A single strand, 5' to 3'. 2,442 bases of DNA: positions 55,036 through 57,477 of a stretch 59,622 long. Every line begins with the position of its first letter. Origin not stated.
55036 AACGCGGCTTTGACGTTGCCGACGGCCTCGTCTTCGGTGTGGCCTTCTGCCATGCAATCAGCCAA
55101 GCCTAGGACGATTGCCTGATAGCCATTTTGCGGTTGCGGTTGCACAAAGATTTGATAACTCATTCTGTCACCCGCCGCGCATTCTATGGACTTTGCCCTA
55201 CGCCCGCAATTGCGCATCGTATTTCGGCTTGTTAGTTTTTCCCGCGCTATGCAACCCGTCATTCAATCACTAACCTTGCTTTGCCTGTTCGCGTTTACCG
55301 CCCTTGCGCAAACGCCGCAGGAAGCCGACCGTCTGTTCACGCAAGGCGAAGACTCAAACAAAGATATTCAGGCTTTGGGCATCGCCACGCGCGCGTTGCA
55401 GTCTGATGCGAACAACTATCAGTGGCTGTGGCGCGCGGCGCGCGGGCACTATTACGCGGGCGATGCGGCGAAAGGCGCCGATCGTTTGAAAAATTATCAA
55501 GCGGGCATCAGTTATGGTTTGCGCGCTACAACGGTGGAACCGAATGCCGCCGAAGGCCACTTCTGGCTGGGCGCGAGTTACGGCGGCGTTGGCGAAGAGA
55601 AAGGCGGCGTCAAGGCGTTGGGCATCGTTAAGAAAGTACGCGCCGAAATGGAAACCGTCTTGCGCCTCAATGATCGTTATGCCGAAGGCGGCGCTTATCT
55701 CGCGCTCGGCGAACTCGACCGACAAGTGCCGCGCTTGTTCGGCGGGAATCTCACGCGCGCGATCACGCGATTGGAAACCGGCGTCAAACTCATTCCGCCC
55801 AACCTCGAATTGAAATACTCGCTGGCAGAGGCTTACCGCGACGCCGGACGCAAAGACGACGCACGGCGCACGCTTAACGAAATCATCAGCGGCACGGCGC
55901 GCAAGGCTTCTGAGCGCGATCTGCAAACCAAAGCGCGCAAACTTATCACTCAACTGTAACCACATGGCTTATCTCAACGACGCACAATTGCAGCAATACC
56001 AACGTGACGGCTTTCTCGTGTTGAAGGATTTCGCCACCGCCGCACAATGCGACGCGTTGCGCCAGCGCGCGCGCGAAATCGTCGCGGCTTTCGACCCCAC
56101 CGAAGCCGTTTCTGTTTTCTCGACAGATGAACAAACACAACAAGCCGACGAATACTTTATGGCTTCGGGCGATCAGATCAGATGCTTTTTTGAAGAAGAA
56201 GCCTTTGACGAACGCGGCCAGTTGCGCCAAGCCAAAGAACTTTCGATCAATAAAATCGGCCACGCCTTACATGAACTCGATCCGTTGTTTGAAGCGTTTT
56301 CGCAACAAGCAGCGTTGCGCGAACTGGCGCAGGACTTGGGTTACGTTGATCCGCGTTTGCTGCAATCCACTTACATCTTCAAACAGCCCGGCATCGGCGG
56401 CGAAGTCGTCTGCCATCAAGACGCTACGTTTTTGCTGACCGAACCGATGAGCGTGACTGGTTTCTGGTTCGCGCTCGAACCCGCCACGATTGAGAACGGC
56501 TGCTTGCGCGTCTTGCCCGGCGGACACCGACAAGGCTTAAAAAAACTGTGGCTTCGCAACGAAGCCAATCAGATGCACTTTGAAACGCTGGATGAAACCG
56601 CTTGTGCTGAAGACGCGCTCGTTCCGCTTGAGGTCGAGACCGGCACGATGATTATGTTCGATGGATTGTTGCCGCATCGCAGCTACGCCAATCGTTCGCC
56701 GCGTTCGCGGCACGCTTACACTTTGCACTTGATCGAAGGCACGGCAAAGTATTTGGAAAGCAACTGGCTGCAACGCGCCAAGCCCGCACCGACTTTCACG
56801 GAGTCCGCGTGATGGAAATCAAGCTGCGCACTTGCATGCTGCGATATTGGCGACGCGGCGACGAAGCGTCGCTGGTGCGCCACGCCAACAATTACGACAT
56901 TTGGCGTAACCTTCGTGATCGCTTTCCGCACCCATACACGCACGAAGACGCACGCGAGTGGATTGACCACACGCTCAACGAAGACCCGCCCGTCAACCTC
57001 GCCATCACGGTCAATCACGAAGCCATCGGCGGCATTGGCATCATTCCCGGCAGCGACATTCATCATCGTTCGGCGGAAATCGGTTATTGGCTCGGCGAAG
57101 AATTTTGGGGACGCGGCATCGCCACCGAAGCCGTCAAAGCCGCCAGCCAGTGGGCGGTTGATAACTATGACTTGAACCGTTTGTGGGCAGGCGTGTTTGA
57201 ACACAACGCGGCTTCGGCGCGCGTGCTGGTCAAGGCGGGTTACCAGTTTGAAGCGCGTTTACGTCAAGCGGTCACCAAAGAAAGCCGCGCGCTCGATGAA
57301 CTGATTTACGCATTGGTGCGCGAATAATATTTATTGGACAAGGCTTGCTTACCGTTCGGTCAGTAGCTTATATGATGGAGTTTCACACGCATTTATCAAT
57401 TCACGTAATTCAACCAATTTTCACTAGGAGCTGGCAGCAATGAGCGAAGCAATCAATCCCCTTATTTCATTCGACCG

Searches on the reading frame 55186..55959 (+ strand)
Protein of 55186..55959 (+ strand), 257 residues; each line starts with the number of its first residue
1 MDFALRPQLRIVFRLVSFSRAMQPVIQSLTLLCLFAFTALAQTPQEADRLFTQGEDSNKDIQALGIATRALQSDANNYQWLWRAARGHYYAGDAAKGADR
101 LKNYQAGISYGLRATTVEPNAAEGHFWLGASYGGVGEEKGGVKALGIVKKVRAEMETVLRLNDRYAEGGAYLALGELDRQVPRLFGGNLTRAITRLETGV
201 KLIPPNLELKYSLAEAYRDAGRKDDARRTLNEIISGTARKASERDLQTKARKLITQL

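Call 59: search_protein_families(library=pfam, proteins=[window:55186-55959:+], max_evalue=0.001)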
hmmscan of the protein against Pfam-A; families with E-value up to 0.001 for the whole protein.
window:55186-55959:+ (257 aa): 3 families
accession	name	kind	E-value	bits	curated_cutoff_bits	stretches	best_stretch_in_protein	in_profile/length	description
PF16811.11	TAtT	-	8.4e-08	32.3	26.5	1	120-217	114-213/263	TRAP transporter T-component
PF14559.12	TPR_19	-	2.6e-07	31.3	25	1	187-234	5-52/68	Tetratricopeptide repeat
PF13414.12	TPR_11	-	2.3e-05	24.4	26.8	0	113-134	19-40/42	TPR repeat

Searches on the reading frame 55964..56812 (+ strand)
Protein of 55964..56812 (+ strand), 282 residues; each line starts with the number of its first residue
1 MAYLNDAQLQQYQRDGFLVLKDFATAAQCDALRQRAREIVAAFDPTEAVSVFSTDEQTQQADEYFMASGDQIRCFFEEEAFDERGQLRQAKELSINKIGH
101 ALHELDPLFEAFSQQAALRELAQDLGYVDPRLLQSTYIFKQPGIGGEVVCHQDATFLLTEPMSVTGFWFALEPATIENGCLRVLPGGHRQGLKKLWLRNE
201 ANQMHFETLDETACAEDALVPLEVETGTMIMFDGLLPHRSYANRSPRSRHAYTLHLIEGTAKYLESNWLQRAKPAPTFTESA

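Call 59: search_protein_families(library=pfam, proteins=[window:55964-56812:+], max_evalue=0.001)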
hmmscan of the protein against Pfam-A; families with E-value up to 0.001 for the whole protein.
window:55964-56812:+ (282 aa): 1 family
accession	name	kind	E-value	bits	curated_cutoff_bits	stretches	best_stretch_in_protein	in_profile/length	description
PF05721.19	PhyH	-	7.9e-49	167.3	22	1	12-251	1-213/213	Phytanoyl-CoA dioxygenase (PhyH)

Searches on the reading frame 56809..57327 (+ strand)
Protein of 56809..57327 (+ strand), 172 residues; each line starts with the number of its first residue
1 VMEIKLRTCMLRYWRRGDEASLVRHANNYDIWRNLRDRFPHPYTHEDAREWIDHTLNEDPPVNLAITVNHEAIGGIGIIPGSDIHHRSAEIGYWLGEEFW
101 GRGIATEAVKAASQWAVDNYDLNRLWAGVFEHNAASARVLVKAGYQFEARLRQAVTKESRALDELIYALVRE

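Call 59: search_protein_families(library=pfam, proteins=[window:56809-57327:+], max_evalue=0.001)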
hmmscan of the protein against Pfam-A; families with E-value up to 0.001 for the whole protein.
window:56809-57327:+ (172 aa): 3 families
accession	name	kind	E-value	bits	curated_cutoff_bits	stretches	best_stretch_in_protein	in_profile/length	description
PF13302.13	Acetyltransf_3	-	2.8e-29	103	25.4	1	10-146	3-138/138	Acetyltransferase (GNAT) domain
PF00583.31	Acetyltransf_1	-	1.7e-15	57.8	20.7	1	30-145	3-116/116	Acetyltransferase (GNAT) family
PF13420.13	Acetyltransf_4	-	6.1e-07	30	24.3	1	15-165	5-154/155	Acetyltransferase (GNAT) domain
